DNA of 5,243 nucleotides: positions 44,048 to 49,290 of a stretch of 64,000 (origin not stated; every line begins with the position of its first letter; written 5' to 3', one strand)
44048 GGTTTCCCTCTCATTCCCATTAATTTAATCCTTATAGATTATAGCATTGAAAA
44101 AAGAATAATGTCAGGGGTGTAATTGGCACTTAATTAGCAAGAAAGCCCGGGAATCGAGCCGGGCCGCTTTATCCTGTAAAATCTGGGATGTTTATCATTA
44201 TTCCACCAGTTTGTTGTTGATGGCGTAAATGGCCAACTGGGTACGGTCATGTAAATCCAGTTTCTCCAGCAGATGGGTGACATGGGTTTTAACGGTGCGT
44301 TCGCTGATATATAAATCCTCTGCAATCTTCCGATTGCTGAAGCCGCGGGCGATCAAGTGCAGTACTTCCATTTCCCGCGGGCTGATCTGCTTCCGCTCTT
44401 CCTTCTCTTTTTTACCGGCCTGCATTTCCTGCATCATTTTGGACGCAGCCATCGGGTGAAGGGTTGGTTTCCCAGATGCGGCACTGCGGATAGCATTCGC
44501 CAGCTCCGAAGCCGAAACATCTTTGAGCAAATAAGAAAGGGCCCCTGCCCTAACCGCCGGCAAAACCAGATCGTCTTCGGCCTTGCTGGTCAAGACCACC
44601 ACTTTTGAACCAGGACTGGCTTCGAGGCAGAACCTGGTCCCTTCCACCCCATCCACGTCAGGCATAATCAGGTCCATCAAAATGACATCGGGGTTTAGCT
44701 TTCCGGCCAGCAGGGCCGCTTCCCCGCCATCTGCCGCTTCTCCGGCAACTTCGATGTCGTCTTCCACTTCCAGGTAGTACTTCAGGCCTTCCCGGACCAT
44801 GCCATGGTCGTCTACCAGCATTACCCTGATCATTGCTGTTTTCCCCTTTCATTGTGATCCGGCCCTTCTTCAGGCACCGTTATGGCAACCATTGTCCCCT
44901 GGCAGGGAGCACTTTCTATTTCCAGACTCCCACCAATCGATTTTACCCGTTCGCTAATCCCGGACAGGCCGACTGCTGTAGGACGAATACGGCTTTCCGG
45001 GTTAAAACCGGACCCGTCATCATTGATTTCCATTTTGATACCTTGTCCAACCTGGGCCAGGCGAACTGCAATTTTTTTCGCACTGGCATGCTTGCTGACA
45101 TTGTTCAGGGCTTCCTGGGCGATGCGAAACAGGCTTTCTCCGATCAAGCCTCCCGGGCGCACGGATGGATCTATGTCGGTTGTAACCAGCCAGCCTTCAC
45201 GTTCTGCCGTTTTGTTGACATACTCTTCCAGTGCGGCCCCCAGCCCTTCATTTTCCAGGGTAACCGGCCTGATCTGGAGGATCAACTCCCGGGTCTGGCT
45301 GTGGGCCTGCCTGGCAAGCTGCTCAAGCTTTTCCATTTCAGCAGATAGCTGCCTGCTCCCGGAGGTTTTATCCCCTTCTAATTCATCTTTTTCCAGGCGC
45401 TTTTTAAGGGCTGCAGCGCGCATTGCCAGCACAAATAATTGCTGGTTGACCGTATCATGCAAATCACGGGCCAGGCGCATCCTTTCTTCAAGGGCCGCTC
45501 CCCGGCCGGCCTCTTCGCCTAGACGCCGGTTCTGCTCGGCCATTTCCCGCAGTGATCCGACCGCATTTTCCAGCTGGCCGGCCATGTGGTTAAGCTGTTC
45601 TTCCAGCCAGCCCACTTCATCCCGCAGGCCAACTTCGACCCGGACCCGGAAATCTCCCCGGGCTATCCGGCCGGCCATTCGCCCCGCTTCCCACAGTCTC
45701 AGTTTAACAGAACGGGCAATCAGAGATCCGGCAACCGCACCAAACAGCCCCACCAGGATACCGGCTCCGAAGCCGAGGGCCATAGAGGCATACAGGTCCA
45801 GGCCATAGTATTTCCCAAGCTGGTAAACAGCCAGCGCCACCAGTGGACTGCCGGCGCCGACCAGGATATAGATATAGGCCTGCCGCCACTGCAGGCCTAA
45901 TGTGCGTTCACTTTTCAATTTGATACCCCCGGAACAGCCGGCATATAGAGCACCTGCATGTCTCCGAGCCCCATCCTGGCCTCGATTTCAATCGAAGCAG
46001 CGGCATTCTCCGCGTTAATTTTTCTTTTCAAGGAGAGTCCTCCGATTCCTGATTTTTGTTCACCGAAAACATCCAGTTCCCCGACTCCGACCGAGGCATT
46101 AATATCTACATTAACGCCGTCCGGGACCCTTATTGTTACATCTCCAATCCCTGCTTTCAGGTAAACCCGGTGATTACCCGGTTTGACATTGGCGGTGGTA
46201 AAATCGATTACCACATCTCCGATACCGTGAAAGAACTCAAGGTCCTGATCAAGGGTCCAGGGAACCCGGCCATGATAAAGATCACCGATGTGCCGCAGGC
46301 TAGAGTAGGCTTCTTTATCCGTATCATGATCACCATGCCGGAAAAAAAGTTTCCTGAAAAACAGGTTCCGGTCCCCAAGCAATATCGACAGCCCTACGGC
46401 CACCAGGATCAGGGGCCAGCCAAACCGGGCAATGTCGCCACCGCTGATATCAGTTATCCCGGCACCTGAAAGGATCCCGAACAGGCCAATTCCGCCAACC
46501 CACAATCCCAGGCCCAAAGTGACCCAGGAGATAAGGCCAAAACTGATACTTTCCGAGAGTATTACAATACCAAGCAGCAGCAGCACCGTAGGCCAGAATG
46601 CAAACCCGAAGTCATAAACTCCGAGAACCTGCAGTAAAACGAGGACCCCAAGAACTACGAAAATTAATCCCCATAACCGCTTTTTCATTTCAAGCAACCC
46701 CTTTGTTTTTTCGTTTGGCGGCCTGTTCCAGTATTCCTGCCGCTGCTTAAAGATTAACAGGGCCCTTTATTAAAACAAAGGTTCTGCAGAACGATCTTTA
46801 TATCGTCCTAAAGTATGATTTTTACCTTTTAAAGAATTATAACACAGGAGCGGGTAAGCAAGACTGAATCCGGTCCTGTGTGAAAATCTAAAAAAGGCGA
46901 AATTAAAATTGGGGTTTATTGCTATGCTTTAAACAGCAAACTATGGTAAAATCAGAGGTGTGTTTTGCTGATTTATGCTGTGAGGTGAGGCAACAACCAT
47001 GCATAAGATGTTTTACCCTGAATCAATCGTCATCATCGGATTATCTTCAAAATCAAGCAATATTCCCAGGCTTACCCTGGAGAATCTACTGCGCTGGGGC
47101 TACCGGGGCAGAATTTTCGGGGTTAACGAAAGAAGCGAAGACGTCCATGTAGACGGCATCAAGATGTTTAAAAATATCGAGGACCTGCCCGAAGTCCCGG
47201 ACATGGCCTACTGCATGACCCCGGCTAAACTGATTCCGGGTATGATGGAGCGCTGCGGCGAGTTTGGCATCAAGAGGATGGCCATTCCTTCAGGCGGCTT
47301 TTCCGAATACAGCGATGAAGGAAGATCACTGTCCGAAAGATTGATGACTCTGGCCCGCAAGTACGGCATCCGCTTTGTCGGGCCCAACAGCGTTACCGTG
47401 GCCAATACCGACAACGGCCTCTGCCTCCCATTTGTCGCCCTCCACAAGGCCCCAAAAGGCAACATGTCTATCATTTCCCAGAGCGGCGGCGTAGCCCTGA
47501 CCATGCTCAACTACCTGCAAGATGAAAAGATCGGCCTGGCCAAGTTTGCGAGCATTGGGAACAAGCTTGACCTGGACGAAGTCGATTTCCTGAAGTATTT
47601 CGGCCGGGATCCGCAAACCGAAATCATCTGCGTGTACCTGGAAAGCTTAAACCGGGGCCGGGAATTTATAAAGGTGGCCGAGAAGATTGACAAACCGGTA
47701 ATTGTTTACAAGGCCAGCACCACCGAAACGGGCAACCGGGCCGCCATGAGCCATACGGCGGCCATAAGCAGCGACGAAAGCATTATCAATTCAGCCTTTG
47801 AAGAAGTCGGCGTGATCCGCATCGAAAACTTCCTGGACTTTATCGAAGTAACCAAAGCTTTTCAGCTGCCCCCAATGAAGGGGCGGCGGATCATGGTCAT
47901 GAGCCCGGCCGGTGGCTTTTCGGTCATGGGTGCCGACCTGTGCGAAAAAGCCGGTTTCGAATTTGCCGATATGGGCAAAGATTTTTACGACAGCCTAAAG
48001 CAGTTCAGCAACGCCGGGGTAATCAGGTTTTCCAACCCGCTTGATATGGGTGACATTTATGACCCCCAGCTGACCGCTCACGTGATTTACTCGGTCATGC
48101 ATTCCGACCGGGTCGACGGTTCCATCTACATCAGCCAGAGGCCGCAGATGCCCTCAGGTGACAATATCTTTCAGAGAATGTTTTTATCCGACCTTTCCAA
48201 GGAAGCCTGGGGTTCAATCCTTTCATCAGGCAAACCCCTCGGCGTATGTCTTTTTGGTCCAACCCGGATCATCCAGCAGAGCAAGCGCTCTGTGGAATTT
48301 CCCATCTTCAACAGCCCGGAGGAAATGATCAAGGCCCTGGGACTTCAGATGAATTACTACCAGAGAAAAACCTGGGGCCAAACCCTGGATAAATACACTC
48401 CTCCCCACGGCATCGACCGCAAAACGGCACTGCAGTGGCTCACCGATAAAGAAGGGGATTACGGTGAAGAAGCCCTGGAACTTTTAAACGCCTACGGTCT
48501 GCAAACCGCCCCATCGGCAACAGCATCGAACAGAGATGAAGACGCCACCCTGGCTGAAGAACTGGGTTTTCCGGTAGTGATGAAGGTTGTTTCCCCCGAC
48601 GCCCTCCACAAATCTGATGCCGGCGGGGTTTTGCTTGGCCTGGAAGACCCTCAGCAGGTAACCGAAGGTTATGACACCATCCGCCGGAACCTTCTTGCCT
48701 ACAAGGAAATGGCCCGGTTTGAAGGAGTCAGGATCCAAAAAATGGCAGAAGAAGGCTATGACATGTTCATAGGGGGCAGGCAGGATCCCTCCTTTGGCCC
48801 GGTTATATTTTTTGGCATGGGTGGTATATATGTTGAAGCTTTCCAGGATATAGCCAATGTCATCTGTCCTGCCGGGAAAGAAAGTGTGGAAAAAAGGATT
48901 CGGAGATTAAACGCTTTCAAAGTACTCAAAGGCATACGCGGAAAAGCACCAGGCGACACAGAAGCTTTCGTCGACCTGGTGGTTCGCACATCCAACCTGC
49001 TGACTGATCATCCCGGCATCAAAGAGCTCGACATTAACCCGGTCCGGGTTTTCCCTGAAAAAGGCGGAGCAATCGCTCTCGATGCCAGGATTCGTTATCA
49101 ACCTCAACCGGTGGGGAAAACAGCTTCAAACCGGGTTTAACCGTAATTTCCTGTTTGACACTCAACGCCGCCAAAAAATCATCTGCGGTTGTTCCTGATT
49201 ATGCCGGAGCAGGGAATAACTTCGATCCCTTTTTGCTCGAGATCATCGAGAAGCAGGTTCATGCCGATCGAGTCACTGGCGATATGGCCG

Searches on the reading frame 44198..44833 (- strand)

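Call 46: search_protein_families(library=pfam, max_evalue=0.000001, proteins=[window:44198-44833:-])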
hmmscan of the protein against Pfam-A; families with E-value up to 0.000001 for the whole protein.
window:44198-44833:- (211 aa): 2 families
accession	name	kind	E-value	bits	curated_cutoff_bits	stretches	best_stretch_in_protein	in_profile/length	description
PF00072.30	Response_reg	-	6.6e-23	81.4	30.2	1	4-116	1-111/111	Response regulator receiver domain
PF00196.25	GerE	-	8.3e-21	73.8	23.5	1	149-204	2-57/57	Bacterial regulatory proteins, luxR family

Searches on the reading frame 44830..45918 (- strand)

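Call 24: search_protein_families(library=ncbifam, max_evalue=1e-8, proteins=[window:44830-45918:-])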
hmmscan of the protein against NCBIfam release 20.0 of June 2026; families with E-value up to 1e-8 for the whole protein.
window:44830-45918:- (362 aa): 9 families
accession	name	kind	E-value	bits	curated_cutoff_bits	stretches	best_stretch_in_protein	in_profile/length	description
NF052531.1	Strep_LiaS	equivalog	2.5e-34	119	450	1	108-349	99-326/328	envelope stress sensor histidine kinase LiaS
NF052443.1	SensHisKinMctS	equivalog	1.2e-31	109.6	700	1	142-351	247-449/457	two-component system sensor histidine kinase MctS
NF008649.0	PRK11644.1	equivalog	4.8e-30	104.8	408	1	122-350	281-496/499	signal transduction histidine-protein kinase/phosphatase UhpB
NF007896.0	PRK10600.1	equivalog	6.7e-29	101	578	1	143-351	388-586/598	nitrate/nitrite two-component system sensor histidine kinase NarX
NF008184.0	PRK10935.1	equivalog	1.2e-28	100.1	553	1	143-351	361-560/565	nitrate/nitrite two-component system sensor histidine kinase NarQ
NF047786.1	his_kin_MadS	equivalog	1.9e-19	70.1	500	1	119-349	204-434/434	MadS family sensor histidine kinase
NF047322.1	HK_morpho_MacS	equivalog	2e-14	53.5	300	1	118-349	154-367/367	MacS family sensor histidine kinase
NF040691.1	MtrAB_MtrB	equivalog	1.4e-11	44.2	450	0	46-350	188-492/507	MtrAB system histidine kinase MtrB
NF033092.0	HK_WalK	equivalog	1.1e-09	37.5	725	0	55-122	185-252/594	cell wall metabolism sensor histidine kinase WalK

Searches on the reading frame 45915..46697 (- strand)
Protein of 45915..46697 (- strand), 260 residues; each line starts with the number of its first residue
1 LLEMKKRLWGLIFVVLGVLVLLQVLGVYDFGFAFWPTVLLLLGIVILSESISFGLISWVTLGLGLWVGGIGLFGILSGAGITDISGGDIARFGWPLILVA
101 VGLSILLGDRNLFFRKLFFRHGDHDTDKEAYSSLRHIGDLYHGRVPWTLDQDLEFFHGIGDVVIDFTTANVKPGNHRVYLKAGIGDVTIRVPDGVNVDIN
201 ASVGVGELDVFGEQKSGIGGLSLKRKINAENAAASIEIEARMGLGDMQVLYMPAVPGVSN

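Call 46: search_protein_families(library=pfam, max_evalue=0.000001, proteins=[window:45915-46697:-])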
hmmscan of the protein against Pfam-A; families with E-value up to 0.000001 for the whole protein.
window:45915-46697:- (260 aa): 2 families
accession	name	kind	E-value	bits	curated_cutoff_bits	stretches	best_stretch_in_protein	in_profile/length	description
PF09922.15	LiaF-like_C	-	5e-20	72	29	1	137-249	2-114/114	Cell wall-active antibiotics response LiaF, C-terminal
PF22570.1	LiaF-TM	-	4.8e-08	34.2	27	1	8-110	1-95/98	LiaF transmembrane domain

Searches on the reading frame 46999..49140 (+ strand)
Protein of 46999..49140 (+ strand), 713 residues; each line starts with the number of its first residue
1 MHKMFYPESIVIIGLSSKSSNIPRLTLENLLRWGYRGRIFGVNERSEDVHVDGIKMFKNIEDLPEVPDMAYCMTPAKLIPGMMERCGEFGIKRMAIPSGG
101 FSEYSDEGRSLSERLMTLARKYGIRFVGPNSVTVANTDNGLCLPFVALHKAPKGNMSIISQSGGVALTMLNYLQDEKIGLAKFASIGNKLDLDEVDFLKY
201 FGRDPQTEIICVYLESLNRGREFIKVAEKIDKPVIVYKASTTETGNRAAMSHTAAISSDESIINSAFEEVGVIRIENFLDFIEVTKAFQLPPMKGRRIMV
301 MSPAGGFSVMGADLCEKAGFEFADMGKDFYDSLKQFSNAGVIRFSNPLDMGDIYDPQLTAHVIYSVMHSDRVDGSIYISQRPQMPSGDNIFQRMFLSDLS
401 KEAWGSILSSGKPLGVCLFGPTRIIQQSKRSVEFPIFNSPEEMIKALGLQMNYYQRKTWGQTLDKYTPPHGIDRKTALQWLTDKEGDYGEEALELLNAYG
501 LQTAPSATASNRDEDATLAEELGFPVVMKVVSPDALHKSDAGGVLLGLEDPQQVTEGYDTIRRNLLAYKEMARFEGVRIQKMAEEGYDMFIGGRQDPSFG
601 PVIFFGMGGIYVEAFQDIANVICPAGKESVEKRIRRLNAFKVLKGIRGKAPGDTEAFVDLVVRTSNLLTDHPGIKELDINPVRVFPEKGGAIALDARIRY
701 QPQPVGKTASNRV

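Call 23: search_protein_families(library=ncbifam, max_evalue=0.00001, proteins=[window:46999-49140:+])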
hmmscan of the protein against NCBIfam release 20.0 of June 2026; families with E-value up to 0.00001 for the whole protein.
window:46999-49140:+ (713 aa): 6 families
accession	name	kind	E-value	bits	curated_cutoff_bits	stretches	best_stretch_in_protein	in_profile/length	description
NF045494.1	AcCoALig_Archglob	equivalog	6.9e-128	427.9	1200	2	2-381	219-597/665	acetate--CoA ligase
NF045493.1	HydDutCoALig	equivalog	5.3e-124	415.3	1300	1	4-698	6-696/698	4-hydroxybutyrate--CoA ligase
NF045492.1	HydPropCoALig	equivalog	7.2e-106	355.2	1300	2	1-408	248-656/700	3-hydroxypropionate--CoA ligase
TIGR02717.1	AcCoA-syn-alpha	equivalog_domain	3.2e-101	339.2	567.15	1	1-453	1-446/447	acetate--CoA ligase alpha subunit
NF004230.0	PRK05678.1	equivalog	6.7e-10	38.6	336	1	116-261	109-256/291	succinate--CoA ligase subunit alpha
TIGR01019.1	sucCoAalpha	subfamily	1.1e-09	38.1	353.2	1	116-261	107-254/286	succinate--CoA ligase subunit alpha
